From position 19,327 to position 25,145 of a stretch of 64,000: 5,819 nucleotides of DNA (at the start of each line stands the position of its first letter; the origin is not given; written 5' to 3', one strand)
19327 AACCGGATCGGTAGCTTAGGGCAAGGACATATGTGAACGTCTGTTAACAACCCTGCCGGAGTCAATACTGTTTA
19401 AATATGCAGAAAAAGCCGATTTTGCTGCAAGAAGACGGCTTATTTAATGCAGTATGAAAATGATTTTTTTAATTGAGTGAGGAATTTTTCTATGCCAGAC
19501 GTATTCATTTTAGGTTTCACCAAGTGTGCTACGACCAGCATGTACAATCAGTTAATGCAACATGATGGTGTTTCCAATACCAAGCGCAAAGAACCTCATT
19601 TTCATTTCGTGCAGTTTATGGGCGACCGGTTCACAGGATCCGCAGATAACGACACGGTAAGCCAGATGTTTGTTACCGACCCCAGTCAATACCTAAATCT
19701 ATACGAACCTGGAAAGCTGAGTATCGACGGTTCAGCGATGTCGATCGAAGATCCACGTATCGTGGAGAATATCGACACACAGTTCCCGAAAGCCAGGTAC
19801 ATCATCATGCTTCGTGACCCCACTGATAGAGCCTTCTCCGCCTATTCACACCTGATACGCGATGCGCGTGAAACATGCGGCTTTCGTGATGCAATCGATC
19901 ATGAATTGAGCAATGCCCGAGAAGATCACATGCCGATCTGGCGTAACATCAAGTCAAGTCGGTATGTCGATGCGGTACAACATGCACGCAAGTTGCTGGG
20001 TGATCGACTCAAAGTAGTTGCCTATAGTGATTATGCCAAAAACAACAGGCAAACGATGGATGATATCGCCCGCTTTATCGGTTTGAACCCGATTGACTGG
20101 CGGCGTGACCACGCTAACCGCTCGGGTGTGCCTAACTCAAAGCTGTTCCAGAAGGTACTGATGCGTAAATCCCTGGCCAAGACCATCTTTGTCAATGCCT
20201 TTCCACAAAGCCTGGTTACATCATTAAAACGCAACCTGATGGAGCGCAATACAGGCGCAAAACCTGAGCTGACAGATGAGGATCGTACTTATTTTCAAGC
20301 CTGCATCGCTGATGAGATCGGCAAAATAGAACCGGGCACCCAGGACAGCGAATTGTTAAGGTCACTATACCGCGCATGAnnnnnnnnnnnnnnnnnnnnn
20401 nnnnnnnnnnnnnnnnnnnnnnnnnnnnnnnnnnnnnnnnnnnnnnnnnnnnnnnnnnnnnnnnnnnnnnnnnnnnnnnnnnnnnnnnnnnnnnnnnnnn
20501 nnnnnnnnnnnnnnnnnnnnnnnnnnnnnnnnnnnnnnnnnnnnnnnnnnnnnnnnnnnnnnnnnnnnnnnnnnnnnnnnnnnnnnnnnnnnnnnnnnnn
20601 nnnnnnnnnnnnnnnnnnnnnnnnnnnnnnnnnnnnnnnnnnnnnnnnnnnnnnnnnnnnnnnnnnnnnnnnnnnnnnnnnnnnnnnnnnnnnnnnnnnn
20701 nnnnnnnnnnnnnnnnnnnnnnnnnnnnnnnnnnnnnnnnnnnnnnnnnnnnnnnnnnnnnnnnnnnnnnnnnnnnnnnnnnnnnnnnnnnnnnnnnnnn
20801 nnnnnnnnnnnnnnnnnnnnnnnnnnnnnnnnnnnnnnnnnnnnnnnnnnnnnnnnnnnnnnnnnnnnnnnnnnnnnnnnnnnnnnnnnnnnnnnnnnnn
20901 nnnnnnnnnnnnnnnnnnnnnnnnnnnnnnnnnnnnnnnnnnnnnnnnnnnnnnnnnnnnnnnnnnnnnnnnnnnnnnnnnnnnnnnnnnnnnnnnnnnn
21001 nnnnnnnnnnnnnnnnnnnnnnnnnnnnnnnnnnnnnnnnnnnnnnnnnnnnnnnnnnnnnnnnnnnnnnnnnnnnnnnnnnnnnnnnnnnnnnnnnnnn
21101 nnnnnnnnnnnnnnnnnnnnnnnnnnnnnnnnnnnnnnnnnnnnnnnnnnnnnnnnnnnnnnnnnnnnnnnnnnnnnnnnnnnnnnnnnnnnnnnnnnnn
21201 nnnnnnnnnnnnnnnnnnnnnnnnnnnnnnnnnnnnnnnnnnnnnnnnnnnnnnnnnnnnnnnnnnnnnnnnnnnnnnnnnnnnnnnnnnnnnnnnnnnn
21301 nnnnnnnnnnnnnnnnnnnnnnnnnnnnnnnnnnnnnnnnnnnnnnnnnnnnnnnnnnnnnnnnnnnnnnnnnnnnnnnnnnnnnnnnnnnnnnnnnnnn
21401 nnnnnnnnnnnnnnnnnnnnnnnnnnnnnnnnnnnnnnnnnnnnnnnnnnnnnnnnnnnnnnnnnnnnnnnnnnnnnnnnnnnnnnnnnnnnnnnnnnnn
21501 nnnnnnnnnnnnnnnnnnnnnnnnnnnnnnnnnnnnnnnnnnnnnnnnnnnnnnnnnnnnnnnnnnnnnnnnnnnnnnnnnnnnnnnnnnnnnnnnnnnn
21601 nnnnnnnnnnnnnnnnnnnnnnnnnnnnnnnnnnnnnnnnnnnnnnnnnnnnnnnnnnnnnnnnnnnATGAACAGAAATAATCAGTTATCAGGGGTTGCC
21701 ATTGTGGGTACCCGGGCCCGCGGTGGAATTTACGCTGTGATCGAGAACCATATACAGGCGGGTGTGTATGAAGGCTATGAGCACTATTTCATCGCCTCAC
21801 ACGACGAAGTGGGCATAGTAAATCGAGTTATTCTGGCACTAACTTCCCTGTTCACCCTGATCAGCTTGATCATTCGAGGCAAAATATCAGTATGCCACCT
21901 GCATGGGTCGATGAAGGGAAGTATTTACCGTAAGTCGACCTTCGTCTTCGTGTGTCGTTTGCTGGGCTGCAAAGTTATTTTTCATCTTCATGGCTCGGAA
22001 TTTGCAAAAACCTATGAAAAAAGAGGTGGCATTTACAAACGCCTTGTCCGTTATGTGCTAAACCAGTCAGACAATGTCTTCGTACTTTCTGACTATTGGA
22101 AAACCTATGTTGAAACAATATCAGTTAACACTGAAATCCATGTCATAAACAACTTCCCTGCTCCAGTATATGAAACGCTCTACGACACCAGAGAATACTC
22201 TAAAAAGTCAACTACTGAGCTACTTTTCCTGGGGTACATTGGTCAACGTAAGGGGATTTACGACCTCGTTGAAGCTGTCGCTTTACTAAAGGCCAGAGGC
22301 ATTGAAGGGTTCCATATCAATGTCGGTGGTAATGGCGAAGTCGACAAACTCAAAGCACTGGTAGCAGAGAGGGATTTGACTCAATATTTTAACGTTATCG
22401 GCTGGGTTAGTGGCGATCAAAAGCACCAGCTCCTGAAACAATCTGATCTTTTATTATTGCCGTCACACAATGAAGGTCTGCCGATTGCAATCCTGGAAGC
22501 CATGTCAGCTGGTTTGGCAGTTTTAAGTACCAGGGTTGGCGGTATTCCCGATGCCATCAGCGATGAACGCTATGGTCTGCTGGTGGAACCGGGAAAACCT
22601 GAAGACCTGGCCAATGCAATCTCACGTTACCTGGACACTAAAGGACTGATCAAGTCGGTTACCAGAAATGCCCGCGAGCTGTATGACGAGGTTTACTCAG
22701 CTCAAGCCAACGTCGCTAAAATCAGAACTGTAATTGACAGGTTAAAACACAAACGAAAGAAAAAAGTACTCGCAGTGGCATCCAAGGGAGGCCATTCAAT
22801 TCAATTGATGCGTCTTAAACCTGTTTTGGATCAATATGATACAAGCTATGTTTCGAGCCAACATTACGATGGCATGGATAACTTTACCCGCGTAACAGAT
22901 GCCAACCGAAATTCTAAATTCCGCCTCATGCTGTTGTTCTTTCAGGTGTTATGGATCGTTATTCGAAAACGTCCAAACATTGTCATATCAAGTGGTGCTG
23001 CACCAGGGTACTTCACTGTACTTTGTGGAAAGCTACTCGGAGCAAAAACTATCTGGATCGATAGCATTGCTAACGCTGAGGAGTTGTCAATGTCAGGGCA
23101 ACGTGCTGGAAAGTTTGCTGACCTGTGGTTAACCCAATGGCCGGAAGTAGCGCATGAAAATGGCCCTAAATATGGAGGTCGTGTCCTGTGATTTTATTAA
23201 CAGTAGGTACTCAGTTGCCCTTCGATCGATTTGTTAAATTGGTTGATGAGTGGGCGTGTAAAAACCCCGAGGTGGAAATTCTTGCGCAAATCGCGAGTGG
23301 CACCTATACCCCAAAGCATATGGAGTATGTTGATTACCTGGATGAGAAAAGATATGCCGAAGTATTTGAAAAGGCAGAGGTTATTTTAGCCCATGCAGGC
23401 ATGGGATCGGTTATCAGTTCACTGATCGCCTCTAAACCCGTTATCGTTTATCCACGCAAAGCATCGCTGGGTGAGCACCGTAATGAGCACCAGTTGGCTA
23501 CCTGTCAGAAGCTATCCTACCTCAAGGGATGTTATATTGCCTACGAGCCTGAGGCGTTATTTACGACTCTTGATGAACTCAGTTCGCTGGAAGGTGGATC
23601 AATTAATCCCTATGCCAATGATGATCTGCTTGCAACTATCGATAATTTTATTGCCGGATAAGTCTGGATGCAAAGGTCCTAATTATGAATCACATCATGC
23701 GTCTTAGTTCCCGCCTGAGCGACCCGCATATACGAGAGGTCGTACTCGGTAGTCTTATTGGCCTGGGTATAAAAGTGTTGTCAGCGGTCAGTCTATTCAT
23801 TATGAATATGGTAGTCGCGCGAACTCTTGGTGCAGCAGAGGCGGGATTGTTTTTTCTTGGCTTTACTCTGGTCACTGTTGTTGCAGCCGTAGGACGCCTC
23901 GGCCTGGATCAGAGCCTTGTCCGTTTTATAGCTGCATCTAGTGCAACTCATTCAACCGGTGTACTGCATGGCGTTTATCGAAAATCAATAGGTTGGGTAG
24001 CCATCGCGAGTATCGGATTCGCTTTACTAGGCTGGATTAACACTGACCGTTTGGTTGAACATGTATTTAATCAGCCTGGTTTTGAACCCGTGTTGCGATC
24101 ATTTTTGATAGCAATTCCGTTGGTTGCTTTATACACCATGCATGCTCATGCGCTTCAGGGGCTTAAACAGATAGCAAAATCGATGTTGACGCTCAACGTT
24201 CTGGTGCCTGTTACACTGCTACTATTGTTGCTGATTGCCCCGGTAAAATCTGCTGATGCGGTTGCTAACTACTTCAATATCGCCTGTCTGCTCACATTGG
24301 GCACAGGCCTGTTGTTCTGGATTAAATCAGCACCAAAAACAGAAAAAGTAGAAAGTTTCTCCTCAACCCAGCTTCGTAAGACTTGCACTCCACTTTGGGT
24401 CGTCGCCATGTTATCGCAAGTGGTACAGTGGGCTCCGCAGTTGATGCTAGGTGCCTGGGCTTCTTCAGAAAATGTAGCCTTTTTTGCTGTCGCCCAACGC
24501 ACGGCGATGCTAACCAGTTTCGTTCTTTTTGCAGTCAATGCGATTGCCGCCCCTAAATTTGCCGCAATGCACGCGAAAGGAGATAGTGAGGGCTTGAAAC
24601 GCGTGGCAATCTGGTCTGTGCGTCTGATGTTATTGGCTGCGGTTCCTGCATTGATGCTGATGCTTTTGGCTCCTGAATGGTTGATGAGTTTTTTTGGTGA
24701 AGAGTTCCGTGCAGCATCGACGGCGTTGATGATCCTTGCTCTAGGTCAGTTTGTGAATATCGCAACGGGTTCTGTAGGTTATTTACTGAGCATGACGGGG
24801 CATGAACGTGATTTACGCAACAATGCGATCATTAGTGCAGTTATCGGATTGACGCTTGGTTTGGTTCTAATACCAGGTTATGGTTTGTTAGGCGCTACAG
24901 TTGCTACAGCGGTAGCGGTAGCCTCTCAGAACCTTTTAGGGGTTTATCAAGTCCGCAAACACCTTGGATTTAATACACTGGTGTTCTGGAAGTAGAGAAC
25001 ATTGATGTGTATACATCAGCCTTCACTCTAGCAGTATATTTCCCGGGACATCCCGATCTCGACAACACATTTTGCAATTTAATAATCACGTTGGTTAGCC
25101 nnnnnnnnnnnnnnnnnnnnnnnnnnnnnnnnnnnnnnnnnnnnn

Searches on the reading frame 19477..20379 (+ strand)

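Call 10: search_protein_families(library=pfam, proteins=[window:19477-20379:+], max_evalue=0.00001)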
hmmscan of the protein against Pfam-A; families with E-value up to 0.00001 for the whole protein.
window:19477-20379:+ (300 aa): 2 families
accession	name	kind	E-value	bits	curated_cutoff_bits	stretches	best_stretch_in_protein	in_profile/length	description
PF13469.12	Sulfotransfer_3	-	8.3e-17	62.6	27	1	98-204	117-213/216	Sulfotransferase family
PF00685.33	Sulfotransfer_1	-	3.6e-10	40.1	22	1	7-204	2-182/255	Sulfotransferase domain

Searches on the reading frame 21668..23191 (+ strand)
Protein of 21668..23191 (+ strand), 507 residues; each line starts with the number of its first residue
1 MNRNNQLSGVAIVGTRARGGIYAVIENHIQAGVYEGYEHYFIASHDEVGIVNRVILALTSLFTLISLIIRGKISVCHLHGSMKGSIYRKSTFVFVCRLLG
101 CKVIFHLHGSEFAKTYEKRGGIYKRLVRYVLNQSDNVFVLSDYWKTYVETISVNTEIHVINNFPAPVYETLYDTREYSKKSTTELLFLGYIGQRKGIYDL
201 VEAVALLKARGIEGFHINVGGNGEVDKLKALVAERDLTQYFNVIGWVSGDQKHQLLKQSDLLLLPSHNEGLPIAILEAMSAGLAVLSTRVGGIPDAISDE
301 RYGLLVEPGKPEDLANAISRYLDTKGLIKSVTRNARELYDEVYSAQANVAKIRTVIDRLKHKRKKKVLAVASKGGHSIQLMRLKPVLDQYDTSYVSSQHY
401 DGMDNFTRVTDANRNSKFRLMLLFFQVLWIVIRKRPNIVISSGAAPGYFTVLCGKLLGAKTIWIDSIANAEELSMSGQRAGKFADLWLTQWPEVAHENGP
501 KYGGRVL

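Call 10: search_protein_families(library=pfam, proteins=[window:21668-23191:+], max_evalue=0.00001)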
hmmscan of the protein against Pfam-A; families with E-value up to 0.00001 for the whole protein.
window:21668-23191:+ (507 aa): 7 families
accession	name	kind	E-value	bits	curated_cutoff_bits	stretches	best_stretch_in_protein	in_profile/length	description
PF00534.26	Glycos_transf_1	-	5.7e-33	114.3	26.4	1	180-337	13-171/172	Glycosyl transferases group 1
PF13692.12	Glyco_trans_1_4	-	2.1e-31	109.5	27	1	184-323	3-141/142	Glycosyl transferases group 1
PF13439.12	Glyco_transf_4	-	4.6e-10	40.2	28.5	1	52-162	52-164/170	Glycosyltransferase Family 4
PF13524.12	Glyco_trans_1_2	-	3.8e-09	37.1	25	1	210-352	12-142/144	Glycosyl transferase-like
PF08660.17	Alg14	-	6.9e-09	36.4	27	1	355-497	17-161/171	Oligosaccharide biosynthesis protein Alg14 like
PF13579.12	Glyco_trans_4_4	-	1.1e-07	32.8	29.7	1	57-162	56-157/158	Glycosyl transferase 4-like domain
PF20706.3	GT4-conflict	-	5.4e-06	26.1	26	1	172-356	187-372/385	Family 4 Glycosyltransferase in conflict systems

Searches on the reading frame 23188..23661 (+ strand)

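Call 10: search_protein_families(library=pfam, proteins=[window:23188-23661:+], max_evalue=0.00001)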
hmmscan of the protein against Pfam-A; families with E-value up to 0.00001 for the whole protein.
window:23188-23661:+ (157 aa): 1 family
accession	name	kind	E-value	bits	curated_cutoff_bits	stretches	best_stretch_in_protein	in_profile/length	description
PF04101.22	Glyco_tran_28_C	-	1.1e-08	35.8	22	1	1-131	1-140/166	Glycosyltransferase family 28 C-terminal domain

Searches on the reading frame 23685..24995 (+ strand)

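Call 10: search_protein_families(library=pfam, proteins=[window:23685-24995:+], max_evalue=0.00001)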
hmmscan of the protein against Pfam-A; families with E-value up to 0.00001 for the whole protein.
window:23685-24995:+ (436 aa): 2 families
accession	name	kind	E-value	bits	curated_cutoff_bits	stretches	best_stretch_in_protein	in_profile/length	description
PF01943.22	Polysacc_synt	-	7.3e-11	42.4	28.2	1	28-293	10-271/274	Polysaccharide biosynthesis protein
PF01554.23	MatE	-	9.1e-08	32.4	24.9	1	236-392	1-159/161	MatE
